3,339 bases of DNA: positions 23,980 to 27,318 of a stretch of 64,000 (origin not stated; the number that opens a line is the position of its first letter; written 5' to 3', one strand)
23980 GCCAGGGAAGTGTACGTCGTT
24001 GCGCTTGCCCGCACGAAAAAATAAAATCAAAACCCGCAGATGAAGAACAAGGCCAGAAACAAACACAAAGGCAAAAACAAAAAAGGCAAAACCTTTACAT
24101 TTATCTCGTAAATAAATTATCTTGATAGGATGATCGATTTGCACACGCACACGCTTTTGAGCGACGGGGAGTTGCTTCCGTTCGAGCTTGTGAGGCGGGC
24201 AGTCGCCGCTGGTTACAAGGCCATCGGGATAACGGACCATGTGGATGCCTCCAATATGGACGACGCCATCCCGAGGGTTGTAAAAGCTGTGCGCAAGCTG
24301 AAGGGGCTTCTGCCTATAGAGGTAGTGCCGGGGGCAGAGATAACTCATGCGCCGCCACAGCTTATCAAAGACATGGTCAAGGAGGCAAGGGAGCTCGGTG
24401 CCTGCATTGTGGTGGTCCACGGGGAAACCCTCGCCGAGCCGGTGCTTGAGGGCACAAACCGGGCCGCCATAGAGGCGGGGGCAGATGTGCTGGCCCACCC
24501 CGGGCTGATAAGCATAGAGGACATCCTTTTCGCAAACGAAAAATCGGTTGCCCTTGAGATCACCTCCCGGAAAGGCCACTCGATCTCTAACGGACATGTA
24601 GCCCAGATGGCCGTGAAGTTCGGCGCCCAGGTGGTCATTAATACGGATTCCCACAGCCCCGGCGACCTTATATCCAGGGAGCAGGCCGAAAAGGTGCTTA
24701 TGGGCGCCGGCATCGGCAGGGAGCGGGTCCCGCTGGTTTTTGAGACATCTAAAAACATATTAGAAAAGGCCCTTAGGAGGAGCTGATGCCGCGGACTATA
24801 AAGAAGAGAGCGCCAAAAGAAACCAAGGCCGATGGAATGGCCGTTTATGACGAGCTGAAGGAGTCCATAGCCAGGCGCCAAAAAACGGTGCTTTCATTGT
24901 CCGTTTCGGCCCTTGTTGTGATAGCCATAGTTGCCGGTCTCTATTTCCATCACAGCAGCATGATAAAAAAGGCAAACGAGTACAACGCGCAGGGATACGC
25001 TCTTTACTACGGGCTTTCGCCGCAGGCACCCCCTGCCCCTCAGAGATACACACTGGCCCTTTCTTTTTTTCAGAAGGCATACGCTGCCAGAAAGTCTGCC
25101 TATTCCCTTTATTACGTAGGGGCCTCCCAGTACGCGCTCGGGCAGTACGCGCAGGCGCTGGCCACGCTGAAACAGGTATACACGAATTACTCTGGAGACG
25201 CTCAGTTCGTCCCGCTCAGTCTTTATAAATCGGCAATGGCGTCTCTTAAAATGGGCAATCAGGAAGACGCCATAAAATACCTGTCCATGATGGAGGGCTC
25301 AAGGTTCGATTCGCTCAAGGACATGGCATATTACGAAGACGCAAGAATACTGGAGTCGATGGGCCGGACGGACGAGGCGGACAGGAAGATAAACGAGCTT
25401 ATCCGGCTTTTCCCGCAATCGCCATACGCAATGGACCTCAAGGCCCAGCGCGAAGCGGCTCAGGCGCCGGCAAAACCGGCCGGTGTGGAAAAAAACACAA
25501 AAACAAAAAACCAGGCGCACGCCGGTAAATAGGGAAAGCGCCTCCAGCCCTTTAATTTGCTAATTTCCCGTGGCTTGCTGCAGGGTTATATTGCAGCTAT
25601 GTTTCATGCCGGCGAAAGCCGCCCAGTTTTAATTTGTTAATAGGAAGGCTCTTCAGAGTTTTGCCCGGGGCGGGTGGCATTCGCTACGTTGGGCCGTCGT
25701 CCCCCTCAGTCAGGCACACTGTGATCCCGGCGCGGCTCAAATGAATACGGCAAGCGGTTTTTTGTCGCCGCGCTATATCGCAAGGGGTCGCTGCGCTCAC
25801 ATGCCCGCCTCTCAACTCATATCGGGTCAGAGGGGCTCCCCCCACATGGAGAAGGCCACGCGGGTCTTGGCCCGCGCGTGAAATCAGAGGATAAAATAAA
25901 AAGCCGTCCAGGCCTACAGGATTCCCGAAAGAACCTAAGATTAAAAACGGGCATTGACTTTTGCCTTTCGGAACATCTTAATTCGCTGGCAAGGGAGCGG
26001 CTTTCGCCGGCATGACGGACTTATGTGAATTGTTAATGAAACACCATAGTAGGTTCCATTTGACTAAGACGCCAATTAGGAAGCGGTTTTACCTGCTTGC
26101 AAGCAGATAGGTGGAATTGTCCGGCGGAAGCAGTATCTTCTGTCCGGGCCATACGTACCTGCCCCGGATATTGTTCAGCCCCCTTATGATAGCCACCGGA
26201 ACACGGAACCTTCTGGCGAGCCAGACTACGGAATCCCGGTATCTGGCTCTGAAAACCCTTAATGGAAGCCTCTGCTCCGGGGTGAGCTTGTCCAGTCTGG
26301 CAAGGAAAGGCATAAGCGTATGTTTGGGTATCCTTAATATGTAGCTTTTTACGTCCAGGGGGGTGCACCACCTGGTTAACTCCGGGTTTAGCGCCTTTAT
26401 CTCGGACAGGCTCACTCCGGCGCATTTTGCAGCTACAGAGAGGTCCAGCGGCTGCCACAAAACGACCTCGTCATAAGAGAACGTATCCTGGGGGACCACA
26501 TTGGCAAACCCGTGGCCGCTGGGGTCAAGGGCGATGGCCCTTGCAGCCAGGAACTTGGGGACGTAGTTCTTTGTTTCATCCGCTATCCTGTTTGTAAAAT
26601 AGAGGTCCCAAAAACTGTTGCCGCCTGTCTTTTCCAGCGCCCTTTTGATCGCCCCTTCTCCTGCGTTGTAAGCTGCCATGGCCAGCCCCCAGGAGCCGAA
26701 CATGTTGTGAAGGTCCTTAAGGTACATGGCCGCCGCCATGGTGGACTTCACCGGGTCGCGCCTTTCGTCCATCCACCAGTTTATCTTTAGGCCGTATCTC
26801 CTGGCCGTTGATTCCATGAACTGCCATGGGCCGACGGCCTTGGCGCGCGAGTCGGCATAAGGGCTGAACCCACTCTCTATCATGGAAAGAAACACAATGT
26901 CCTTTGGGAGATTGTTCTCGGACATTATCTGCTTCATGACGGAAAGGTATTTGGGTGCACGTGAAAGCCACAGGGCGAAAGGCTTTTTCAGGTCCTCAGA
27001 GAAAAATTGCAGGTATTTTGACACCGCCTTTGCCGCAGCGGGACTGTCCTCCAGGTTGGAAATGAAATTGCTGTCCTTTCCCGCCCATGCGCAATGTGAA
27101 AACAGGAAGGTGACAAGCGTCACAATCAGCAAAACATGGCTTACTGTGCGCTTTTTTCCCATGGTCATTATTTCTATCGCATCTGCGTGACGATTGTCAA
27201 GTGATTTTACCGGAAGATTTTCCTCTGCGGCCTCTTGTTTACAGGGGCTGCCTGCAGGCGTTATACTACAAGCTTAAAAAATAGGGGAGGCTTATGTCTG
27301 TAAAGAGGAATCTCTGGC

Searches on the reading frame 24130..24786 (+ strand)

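Call 15: search_protein_families(library=pfam, proteins=[window:24130-24786:+])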
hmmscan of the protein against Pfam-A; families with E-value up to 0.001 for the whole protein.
window:24130-24786:+ (218 aa): 1 family
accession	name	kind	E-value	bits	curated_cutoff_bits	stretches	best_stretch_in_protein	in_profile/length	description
PF02811.25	PHP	-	1.3e-10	42.3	26.4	1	3-76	1-67/164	PHP domain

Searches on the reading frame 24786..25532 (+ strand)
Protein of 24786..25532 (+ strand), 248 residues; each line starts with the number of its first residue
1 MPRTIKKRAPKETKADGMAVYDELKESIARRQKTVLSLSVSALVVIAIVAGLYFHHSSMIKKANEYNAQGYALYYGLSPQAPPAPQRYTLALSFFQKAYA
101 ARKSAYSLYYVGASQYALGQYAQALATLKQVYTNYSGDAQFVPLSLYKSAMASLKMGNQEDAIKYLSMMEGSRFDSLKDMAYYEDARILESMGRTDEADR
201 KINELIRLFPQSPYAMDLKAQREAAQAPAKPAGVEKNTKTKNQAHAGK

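Call 15: search_protein_families(library=pfam, proteins=[window:24786-25532:+])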
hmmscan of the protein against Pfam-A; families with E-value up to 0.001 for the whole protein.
window:24786-25532:+ (248 aa): 8 families
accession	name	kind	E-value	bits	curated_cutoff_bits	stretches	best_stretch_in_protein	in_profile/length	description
PF13174.12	TPR_6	-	9.1e-11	42.1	26.3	1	106-136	1-31/33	Tetratricopeptide repeat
PF13428.12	TPR_14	-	1.6e-06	28.6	23.5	0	186-221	8-43/44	Tetratricopeptide repeat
PF07719.23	TPR_2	-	3.9e-05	23.9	27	0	105-131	1-27/34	Tetratricopeptide repeat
PF14559.12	TPR_19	-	6.5e-05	23.6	25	0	117-168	3-50/68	Tetratricopeptide repeat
PF12895.13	ANAPC3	-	7.2e-05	23.4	27.2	1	87-167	4-80/82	Anaphase-promoting complex, cyclosome, subunit 3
PF13432.12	TPR_16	-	0.00042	21.1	32.7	0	114-167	6-55/65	Tetratricopeptide repeat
PF13525.12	YfiO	-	0.00048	20.4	25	0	113-221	32-132/203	Outer membrane lipoprotein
PF25058.1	ARM_TT21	-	0.00056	20.3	27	0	105-170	56-121/155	Tetratricopeptide repeat protein 21 ARM repeat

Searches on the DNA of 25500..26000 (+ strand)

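Call 6: search_rna_families(source=window, start=25500, end=26000, threshold=evalue, max_evalue=10, show_alignments=3)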
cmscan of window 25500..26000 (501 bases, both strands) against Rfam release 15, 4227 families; matches with E-value up to 10: 3.
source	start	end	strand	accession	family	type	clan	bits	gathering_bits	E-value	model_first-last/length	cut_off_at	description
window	25630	25713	-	RF02621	BSnc120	Gene; sRNA;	-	13.4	114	8.2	1-88/88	no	Brucella sRNA 120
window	25743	25795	+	RF03015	Transposase-2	Gene; sRNA;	-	12.7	42.7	6.8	1-69/69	no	Transposase-2 RNA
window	25532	25608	+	RF02126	GHRLOS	Gene; lncRNA;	-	12.1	48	1.9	1-70/70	no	Ghrelin opposite strand RNA conserved region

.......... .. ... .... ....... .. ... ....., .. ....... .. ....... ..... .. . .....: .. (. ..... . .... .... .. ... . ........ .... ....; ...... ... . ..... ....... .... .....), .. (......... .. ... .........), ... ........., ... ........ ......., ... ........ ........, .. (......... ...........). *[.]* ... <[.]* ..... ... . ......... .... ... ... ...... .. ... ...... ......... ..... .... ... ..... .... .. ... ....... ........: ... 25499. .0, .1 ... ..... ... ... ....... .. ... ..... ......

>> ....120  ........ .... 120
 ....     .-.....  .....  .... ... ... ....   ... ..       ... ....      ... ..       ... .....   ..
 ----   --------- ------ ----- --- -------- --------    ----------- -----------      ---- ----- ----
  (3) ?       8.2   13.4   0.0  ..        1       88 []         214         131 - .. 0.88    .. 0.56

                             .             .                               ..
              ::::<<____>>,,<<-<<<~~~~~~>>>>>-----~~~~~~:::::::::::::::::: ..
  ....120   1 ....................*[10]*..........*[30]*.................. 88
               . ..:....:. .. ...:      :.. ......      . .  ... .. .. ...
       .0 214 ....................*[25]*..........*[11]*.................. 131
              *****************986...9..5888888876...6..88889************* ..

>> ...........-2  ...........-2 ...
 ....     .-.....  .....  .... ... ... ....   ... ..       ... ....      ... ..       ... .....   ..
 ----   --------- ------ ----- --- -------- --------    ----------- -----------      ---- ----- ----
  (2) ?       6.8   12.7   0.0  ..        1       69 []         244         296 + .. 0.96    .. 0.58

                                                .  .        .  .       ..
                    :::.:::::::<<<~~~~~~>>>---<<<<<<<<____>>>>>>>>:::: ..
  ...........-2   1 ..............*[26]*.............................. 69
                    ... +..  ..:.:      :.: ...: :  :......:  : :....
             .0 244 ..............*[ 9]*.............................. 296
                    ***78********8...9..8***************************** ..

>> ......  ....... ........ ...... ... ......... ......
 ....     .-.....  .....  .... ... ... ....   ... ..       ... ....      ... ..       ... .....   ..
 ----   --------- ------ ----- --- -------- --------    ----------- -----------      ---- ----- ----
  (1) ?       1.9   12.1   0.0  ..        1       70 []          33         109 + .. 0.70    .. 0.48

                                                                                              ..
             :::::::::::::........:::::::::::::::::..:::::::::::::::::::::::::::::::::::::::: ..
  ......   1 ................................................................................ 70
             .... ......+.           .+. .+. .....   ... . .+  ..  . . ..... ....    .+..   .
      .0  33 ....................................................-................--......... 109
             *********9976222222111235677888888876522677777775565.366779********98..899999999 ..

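Call 61: search_dna_similar(query=window:25645-25820:+, collection=plasmids, mode=distant, max_evalue=0.01, max_rows=10)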
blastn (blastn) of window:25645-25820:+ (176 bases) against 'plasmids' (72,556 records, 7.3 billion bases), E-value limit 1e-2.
No match.

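Call 62: search_dna_similar(query=window:25645-25820:+, collection=phages, mode=distant, max_evalue=0.01, max_rows=10)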
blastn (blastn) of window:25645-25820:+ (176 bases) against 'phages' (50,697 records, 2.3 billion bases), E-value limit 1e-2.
No match.

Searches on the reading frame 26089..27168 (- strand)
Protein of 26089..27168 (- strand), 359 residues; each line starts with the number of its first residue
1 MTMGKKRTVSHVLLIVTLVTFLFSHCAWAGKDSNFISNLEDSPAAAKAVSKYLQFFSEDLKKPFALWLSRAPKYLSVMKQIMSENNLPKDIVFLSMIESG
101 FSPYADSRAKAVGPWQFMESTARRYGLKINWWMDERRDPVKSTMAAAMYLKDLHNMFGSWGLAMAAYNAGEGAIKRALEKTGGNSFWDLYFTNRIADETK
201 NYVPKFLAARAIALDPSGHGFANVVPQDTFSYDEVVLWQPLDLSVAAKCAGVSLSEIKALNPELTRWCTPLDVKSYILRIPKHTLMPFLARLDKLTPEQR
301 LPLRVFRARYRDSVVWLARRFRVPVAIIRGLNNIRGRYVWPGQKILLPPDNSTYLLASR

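Call 15: search_protein_families(library=pfam, proteins=[window:26089-27168:-])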
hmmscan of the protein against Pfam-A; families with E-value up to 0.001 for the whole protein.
window:26089-27168:- (359 aa): 2 families
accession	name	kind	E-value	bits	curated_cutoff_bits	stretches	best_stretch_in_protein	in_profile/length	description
PF01464.25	SLT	-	2.6e-28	98.4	21.3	1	84-187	10-114/117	Transglycosylase SLT domain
PF01476.26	LysM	-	4.6e-07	30.1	20.9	1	312-348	7-43/43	LysM domain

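Call 27: find_homologous_proteins(query=window:26089-27168:-)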
Query window:26089-27168:- (359 aa): 6522 proteins with E <= 0.001 among 8000 candidates; the best 120 are listed.
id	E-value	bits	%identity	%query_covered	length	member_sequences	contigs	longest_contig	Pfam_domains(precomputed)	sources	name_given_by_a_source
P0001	2.4e-241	818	100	100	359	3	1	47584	PF01476.27,PF01464.26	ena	-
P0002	1.3e-217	740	91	100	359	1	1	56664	PF01476.27,PF01464.26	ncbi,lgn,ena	-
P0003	8.2e-207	705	84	100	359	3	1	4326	PF01476.27,PF01464.26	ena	-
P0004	1.2e-203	694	87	97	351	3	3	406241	PF01476.27,PF01464.26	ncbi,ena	-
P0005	1.8e-186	638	76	99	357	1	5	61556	PF01476.27,PF01464.26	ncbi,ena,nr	ncbi:MAG: transglycosylase SLT domain-containing protein [Nitrospiraceae bacterium]|nr:transglycosyl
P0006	2.0e-167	575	71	96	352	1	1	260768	PF01476.27,PF01464.26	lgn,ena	-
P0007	3.5e-164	564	71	97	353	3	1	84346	PF01476.27,PF01464.26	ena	-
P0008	5.4e-164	564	69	97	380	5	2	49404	PF01476.27,PF01464.26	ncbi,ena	-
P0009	1.5e-145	503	63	97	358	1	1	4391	PF01476.27,PF01464.26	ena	-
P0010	5.1e-143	495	63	96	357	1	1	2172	PF01476.27,PF01464.26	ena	-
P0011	1.5e-142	493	63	97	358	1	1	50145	PF01476.27,PF01464.26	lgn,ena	-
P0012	7.0e-141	488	61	100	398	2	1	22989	PF01476.27,PF01464.26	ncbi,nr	ncbi:MAG: transglycosylase SLT domain-containing protein [Nitrospiraceae bacterium]|nr:transglycosyl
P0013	8.0e-133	461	60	96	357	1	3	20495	PF01476.27,PF01464.26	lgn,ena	-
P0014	4.1e-124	433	60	84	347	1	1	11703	PF01476.27,PF01464.26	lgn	-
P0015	5.2e-121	422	55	97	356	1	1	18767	PF01476.27,PF01464.26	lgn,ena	-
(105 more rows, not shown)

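Call 29: find_encoding_contigs(protein=P0002, flank=3000, max_places=3)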
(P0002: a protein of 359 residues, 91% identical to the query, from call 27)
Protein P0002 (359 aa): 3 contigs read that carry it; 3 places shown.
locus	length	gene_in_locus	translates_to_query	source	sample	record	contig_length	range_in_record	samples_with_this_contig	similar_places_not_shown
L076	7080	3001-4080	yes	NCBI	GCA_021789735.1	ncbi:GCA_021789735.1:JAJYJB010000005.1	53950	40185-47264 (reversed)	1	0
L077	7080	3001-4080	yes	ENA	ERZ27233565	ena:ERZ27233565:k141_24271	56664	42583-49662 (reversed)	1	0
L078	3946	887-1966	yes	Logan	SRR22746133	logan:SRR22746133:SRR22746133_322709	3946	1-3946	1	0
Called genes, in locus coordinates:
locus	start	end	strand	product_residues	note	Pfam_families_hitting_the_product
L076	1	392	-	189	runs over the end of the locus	PF03938:OmpH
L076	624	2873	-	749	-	PF07244:POTRA, PF08478:POTRA_1 (faint), PF07244:POTRA, PF08479:POTRA_2 (weak), PF07244:POTRA, PF01103:Omp85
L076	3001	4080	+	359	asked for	PF01464:SLT, PF01476:LysM (faint)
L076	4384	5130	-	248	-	PF07719:TPR_2 (faint), PF13174:TPR_6 (faint), PF13428:TPR_14 (faint)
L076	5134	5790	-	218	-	PF02811:PHP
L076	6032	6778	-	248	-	PF18912:DZR_2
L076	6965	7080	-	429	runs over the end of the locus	PF00709:Adenylsucc_synt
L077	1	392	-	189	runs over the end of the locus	PF03938:OmpH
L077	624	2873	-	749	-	PF07244:POTRA, PF08478:POTRA_1 (faint), PF07244:POTRA, PF08479:POTRA_2 (weak), PF07244:POTRA, PF01103:Omp85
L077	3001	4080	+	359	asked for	PF01464:SLT, PF01476:LysM (faint)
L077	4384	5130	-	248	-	PF07719:TPR_2 (faint), PF13174:TPR_6 (faint), PF13428:TPR_14 (faint)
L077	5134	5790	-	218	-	PF02811:PHP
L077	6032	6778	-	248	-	PF18912:DZR_2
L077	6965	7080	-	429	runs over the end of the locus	PF00709:Adenylsucc_synt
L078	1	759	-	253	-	?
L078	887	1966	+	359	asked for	PF01464:SLT, PF01476:LysM (faint)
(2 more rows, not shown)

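Call 30: find_encoding_contigs(protein=P0004, flank=3000, max_places=3)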
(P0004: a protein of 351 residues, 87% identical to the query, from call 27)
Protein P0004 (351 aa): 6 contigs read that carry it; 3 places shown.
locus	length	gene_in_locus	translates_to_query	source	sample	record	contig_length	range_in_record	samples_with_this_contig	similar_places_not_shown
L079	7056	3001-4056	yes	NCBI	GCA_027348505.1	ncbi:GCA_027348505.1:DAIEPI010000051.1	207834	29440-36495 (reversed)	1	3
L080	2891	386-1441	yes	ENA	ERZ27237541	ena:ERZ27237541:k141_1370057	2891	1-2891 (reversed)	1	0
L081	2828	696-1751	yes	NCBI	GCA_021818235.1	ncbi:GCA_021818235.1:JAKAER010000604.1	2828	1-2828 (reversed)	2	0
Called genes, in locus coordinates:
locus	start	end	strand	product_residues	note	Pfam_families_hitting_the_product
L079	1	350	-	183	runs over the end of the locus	PF03938:OmpH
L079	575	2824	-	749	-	PF07244:POTRA, PF08478:POTRA_1 (faint), PF25282:POTRA1_3_Toc75 (faint), PF07244:POTRA, PF08479:POTRA_2 (weak), PF07244:POTRA, PF01103:Omp85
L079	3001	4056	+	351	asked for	PF01464:SLT, PF01476:LysM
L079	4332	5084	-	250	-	PF13428:TPR_14 (faint), PF07719:TPR_2 (faint), PF14559:TPR_19 (faint), PF13174:TPR_6 (weak)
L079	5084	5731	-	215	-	PF02811:PHP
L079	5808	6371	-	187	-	PF00156:Pribosyltran (weak)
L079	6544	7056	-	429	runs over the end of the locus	PF00709:Adenylsucc_synt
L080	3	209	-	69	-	?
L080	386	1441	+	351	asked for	PF01464:SLT, PF01476:LysM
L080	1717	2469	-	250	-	PF13428:TPR_14 (faint), PF07719:TPR_2 (faint), PF14559:TPR_19 (faint), PF13174:TPR_6 (weak)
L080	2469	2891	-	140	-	?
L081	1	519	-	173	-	PF07244:POTRA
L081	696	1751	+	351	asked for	PF01464:SLT, PF01476:LysM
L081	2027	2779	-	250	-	PF13428:TPR_14 (faint), PF07719:TPR_2 (faint), PF14559:TPR_19 (faint), PF13174:TPR_6 (weak)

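Call 31: find_encoding_contigs(protein=P0005, flank=3000, max_places=3)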
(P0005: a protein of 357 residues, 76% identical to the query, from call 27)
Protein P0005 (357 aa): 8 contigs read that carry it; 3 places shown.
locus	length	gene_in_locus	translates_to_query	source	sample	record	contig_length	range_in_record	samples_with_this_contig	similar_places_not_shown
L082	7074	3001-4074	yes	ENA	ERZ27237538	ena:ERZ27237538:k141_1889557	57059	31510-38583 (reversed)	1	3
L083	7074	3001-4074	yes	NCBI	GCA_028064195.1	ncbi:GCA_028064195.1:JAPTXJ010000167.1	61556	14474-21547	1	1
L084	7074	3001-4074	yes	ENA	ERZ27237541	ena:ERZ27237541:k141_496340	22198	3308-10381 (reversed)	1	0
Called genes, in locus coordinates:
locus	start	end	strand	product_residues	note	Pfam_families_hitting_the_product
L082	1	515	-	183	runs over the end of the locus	PF03938:OmpH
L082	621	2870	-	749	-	PF07244:POTRA, PF08478:POTRA_1 (faint), PF07244:POTRA, PF08479:POTRA_2 (weak), PF07244:POTRA, PF01103:Omp85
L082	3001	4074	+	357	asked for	PF01464:SLT, PF01476:LysM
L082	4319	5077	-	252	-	PF13424:TPR_12 (faint), PF00515:TPR_1 (faint), PF07719:TPR_2 (faint), PF13432:TPR_16 (faint), PF13174:TPR_6 (weak), PF13428:TPR_14 (faint)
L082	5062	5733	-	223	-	PF02811:PHP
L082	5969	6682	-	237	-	PF18912:DZR_2, PF00156:Pribosyltran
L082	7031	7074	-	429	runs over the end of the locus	PF00709:Adenylsucc_synt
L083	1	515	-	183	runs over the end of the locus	PF03938:OmpH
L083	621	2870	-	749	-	PF07244:POTRA, PF08478:POTRA_1 (faint), PF07244:POTRA, PF08479:POTRA_2 (weak), PF07244:POTRA, PF01103:Omp85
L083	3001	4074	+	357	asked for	PF01464:SLT, PF01476:LysM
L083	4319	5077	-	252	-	PF13424:TPR_12 (faint), PF00515:TPR_1 (faint), PF07719:TPR_2 (faint), PF13432:TPR_16 (faint), PF13174:TPR_6 (weak), PF13428:TPR_14 (faint)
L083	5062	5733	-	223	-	PF02811:PHP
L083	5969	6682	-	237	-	PF18912:DZR_2, PF00156:Pribosyltran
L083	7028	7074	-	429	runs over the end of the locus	PF00709:Adenylsucc_synt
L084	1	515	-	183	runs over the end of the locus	PF03938:OmpH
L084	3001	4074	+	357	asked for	PF01464:SLT, PF01476:LysM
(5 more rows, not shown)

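Call 53: find_encoding_contigs(protein=P0003, flank=10000, max_places=3)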
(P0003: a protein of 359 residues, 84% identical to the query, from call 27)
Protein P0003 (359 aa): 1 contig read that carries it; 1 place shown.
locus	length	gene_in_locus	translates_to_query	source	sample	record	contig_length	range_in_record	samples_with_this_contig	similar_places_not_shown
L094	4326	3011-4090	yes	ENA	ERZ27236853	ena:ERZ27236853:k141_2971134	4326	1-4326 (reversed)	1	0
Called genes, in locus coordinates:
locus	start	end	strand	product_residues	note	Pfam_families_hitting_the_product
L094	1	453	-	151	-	?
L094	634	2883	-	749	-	PF07244:POTRA, PF08478:POTRA_1 (faint), PF08479:POTRA_2 (faint), PF07244:POTRA, PF01103:Omp85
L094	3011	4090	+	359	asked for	PF01464:SLT, PF01476:LysM (weak)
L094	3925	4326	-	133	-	?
